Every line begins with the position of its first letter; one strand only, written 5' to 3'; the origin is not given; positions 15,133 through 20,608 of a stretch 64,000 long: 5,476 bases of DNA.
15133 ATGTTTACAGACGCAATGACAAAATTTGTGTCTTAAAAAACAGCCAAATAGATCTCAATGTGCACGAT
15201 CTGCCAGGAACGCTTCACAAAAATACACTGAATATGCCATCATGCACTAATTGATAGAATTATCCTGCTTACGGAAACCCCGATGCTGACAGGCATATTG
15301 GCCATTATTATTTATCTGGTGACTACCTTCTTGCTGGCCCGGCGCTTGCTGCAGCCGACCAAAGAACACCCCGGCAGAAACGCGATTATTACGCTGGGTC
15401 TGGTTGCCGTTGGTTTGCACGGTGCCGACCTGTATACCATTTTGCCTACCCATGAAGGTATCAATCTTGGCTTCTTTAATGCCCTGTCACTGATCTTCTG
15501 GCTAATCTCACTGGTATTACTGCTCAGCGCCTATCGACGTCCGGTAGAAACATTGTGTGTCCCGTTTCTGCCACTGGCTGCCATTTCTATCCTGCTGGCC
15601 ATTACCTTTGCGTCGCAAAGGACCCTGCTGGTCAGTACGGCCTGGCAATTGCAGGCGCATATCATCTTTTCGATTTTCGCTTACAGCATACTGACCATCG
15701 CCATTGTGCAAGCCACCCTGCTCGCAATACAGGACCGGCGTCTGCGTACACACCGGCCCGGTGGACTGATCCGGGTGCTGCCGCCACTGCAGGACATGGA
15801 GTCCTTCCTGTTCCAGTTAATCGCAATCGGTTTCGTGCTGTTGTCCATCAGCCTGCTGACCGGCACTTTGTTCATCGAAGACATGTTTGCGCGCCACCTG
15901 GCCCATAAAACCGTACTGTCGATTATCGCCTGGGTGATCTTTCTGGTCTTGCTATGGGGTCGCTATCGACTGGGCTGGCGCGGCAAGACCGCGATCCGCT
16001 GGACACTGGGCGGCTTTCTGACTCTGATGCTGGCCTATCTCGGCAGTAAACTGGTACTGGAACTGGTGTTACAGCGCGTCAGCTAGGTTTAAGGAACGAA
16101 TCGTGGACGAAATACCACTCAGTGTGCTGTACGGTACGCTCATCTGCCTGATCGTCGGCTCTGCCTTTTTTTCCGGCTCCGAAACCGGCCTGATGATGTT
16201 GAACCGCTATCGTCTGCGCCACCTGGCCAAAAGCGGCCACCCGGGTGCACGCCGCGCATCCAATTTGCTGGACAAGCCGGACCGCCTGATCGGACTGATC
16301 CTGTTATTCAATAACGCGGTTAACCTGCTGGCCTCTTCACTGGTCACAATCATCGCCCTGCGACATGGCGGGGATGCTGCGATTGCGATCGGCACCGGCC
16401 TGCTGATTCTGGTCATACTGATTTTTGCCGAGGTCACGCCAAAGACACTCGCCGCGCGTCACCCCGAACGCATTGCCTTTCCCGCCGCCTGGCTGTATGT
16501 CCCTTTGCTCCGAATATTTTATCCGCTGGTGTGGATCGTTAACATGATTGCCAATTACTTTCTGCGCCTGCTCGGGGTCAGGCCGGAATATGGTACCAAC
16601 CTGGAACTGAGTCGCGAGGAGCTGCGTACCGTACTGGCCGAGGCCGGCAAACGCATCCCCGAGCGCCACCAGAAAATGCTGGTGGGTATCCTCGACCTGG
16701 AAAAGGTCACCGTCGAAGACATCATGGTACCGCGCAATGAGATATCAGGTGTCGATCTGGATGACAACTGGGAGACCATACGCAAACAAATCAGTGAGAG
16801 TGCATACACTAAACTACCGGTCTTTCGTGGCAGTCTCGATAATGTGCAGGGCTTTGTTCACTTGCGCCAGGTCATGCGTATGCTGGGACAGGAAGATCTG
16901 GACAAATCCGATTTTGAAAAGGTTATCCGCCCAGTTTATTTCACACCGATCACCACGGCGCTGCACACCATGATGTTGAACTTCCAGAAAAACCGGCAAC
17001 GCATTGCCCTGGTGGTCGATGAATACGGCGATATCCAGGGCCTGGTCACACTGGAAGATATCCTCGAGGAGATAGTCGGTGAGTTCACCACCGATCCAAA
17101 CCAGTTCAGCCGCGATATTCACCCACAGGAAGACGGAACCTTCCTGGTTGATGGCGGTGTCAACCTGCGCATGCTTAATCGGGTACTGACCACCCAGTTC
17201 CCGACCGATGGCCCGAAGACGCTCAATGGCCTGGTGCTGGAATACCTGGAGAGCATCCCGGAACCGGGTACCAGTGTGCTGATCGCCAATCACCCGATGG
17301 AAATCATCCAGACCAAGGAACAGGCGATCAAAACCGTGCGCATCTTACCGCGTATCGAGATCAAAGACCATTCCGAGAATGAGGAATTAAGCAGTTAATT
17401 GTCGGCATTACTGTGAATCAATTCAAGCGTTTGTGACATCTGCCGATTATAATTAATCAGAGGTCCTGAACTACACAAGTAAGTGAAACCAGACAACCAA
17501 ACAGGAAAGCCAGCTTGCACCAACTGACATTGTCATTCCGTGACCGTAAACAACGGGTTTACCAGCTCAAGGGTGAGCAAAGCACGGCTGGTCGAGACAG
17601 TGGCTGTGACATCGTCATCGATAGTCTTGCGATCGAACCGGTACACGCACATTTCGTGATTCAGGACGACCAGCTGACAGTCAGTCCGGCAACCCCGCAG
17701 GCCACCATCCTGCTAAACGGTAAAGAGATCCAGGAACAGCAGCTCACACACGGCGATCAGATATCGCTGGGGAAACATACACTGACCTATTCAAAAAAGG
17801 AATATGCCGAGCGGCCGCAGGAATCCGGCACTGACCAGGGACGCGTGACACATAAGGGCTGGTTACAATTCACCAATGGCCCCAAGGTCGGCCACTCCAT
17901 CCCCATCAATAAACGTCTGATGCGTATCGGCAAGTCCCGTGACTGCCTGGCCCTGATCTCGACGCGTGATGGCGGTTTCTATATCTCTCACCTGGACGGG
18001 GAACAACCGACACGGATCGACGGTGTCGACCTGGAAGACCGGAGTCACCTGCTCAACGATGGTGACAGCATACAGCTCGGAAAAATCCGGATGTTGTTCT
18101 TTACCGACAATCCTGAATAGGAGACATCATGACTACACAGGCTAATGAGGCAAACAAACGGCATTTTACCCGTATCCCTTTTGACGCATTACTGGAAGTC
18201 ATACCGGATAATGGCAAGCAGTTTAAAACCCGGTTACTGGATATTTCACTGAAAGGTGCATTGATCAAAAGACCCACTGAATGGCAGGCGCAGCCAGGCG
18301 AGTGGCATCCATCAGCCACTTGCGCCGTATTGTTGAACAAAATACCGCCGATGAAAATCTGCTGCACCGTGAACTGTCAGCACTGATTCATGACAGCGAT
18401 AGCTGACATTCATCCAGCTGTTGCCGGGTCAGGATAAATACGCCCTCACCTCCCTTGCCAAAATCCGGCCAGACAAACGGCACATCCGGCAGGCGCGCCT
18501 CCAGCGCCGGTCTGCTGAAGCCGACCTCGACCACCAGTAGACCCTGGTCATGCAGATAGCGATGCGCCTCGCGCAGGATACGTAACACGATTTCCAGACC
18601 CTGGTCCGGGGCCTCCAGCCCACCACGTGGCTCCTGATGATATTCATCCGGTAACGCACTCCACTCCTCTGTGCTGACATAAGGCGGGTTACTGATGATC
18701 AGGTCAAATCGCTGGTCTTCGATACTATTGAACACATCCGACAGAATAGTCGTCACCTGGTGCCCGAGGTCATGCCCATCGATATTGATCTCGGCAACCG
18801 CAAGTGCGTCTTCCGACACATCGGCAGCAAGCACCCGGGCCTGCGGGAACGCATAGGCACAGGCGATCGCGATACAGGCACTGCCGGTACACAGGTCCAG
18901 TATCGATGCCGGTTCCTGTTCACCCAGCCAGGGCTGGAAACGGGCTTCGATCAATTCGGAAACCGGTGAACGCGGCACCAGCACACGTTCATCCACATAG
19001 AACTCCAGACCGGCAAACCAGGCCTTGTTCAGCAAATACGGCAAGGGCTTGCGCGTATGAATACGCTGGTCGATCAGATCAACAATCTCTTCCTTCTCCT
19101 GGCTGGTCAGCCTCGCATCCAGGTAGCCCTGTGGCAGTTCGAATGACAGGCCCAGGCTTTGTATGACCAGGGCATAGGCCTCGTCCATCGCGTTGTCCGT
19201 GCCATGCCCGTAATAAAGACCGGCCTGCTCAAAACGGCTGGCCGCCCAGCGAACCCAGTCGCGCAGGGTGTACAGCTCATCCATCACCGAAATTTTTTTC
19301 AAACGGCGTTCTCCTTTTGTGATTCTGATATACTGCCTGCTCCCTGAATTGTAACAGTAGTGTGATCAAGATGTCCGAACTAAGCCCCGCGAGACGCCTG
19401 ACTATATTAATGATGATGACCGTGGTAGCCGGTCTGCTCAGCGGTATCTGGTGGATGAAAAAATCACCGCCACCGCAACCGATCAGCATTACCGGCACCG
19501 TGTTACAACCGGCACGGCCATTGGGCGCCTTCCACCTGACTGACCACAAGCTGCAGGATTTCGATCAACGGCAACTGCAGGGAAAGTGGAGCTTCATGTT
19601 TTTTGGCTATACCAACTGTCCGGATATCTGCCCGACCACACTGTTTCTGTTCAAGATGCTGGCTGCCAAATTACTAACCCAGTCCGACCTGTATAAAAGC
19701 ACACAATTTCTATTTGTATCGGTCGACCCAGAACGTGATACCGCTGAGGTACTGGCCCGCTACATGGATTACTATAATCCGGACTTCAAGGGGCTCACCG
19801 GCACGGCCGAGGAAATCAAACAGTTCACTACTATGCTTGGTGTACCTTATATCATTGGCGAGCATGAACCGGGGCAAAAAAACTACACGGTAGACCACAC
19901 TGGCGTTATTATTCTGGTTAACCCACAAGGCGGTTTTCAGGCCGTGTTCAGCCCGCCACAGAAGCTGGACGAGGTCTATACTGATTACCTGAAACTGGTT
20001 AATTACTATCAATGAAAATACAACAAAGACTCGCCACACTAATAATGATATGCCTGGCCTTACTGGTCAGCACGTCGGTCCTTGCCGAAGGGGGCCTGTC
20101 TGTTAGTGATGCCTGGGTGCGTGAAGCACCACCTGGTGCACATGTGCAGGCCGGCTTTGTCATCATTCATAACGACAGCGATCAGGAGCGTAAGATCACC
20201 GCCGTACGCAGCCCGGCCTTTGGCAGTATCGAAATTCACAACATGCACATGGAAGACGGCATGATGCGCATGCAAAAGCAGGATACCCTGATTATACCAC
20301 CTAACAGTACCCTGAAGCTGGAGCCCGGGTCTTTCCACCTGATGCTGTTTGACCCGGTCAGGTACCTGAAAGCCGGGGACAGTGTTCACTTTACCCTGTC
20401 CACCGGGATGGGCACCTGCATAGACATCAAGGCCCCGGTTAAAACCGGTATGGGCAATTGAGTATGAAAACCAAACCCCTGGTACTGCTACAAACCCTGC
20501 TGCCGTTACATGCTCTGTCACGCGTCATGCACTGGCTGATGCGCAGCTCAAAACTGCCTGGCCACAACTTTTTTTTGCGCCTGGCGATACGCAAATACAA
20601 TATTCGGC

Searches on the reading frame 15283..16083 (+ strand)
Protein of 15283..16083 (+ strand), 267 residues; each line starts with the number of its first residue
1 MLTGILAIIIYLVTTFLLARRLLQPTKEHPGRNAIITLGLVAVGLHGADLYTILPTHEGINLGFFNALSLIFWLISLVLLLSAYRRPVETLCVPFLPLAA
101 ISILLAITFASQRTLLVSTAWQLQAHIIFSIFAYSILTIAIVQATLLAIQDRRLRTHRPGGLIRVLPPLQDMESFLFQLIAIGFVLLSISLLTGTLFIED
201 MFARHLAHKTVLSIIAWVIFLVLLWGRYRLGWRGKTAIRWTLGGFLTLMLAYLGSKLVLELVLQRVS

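Call 22: search_protein_families(library=pfam, proteins=[window:15283-16083:+], max_evalue=0.001)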
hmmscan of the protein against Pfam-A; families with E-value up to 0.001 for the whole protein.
window:15283-16083:+ (267 aa): 1 family
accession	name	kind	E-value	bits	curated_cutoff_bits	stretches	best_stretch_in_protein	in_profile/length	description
PF01578.25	Cytochrom_C_asm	-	6.6e-32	111.3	29.9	1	45-261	12-210/212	Cytochrome C assembly protein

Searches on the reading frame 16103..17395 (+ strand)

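Call 22: search_protein_families(library=pfam, proteins=[window:16103-17395:+], max_evalue=0.001)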
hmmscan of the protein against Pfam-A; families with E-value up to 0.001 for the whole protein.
window:16103-17395:+ (431 aa): 3 families
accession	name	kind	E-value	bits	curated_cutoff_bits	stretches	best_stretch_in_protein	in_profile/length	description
PF01595.25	CNNM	-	9.8e-51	172.4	28.4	1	14-183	4-173/181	Cyclin M transmembrane N-terminal domain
PF03471.22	CorC_HlyC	-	5.6e-19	68.4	27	1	342-415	3-78/81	Transporter associated domain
PF00571.33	CBS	-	3e-10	40.7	24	1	277-325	9-56/57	CBS domain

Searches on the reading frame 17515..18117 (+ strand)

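Call 22: search_protein_families(library=pfam, proteins=[window:17515-18117:+], max_evalue=0.001)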
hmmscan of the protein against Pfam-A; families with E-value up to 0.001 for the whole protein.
window:17515-18117:+ (201 aa): 2 families
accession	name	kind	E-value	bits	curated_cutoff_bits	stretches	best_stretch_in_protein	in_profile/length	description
PF00498.31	FHA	-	1.2e-16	61.4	20.7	1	24-86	2-67/67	FHA domain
PF16697.10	Yop-YscD_cpl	-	2.5e-16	60.2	33.2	1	15-92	11-90/94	Inner membrane component of T3SS, cytoplasmic domain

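Call 57: search_protein_families(library=ncbifam, proteins=[window:17515-18117:+], max_evalue=0.001)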
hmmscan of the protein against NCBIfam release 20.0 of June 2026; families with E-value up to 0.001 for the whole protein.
window:17515-18117:+ (201 aa): 4 families
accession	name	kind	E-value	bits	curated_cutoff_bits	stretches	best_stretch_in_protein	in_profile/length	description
NF041660.2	oxygluDhInhib_OdhI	equivalog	1.8e-10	40.8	200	1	17-92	52-127/130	oxoglutarate dehydrogenase inhibitor Odhl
NF052573.1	HisKinEspAMyxo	equivalog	1.6e-07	29.7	1400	0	14-103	39-130/755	serine histidine kinase EspA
NF049868.1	FhaB_Rv0019c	equivalog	6.3e-07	29.6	125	0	95-146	47-98/158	FHA domain-containing protein FhaB/FipA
TIGR03354.1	VI_FHA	hypoth_equivalog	0.00051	20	120.25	0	9-92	12-101/420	type VI secretion system-associated FHA domain protein TagH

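Call 67: search_protein_families(library=pfam, proteins=[window:17515-18117:+], max_evalue=5)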
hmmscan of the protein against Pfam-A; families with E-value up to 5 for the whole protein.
window:17515-18117:+ (201 aa): 3 families
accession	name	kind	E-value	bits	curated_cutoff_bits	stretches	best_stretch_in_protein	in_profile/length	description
PF00498.31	FHA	-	1.2e-16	61.4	20.7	2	24-86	2-67/67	FHA domain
PF16697.10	Yop-YscD_cpl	-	2.5e-16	60.2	33.2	2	15-92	11-90/94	Inner membrane component of T3SS, cytoplasmic domain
PF21416.2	VP1-like_C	-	0.19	12.3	27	1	93-127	91-126/135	Inner layer core protein VP1-like, C-terminal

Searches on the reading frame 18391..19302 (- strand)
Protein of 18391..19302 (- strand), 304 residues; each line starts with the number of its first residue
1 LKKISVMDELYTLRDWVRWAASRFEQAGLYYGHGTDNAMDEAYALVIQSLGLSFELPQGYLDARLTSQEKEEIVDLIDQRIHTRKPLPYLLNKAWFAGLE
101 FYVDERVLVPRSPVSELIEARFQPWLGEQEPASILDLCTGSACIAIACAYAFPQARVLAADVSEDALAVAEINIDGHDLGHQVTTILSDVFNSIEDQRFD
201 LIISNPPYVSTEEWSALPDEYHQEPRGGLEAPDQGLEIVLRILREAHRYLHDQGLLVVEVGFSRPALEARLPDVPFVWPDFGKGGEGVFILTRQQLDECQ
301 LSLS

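Call 22: search_protein_families(library=pfam, proteins=[window:18391-19302:-], max_evalue=0.001)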
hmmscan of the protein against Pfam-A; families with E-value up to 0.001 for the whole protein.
window:18391-19302:- (304 aa): 10 families
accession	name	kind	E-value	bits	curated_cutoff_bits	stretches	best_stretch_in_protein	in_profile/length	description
PF05175.20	MTS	-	5.1e-15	56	23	1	131-212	32-112/170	Methyltransferase small domain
PF13847.12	Methyltransf_31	-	2.1e-09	37.6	27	1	133-259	6-110/145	Methyltransferase domain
PF13649.12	Methyltransf_25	-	1.5e-08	35.6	27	1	134-220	1-88/97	Methyltransferase domain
PF06325.19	PrmA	-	5.4e-06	26.6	22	1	129-205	160-233/296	Ribosomal protein L11 methyltransferase (PrmA)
PF08241.18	Methyltransf_11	-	2.4e-05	25.3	21.2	0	135-205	1-67/95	Methyltransferase domain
PF12847.13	Methyltransf_18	-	2.4e-05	24.8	27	1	131-203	15-87/151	Methyltransferase domain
PF03602.21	Cons_hypoth95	-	2.5e-05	24.5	24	1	119-211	30-126/182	Conserved hypothetical protein 95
PF07669.17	Eco57I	-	0.00011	22.8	25.3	1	191-216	69-92/171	Eco57I restriction-modification methylase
PF08242.18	Methyltransf_12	-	0.00069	20.7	30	0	135-205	1-72/98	Methyltransferase domain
PF02384.22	N6_Mtase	-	0.00081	19.2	20.4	0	114-216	34-144/311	N-6 DNA Methylase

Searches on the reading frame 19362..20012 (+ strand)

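Call 9: search_protein_families(library=pfam, proteins=[window:19362-20012:+], max_evalue=0.001)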
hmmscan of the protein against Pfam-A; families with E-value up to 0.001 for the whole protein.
window:19362-20012:+ (217 aa): 1 family
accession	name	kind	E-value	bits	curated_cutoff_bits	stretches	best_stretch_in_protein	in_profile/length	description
PF02630.20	SCO1-SenC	-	8.3e-39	133.1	22.8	1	55-192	2-134/134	SCO1/SenC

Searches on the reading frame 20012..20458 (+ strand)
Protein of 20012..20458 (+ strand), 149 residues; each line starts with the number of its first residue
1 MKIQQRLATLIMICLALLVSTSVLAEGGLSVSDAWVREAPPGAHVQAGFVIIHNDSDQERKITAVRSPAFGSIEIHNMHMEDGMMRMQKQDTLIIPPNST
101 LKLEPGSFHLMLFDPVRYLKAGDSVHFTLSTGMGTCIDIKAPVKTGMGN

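Call 9: search_protein_families(library=pfam, proteins=[window:20012-20458:+], max_evalue=0.001)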
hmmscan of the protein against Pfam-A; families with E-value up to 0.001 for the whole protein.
window:20012-20458:+ (149 aa): 1 family
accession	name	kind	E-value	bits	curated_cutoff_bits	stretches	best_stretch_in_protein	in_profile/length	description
PF04314.18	PCuAC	-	7.2e-34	116.4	29.4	1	31-134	1-104/109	Copper chaperone PCu(A)C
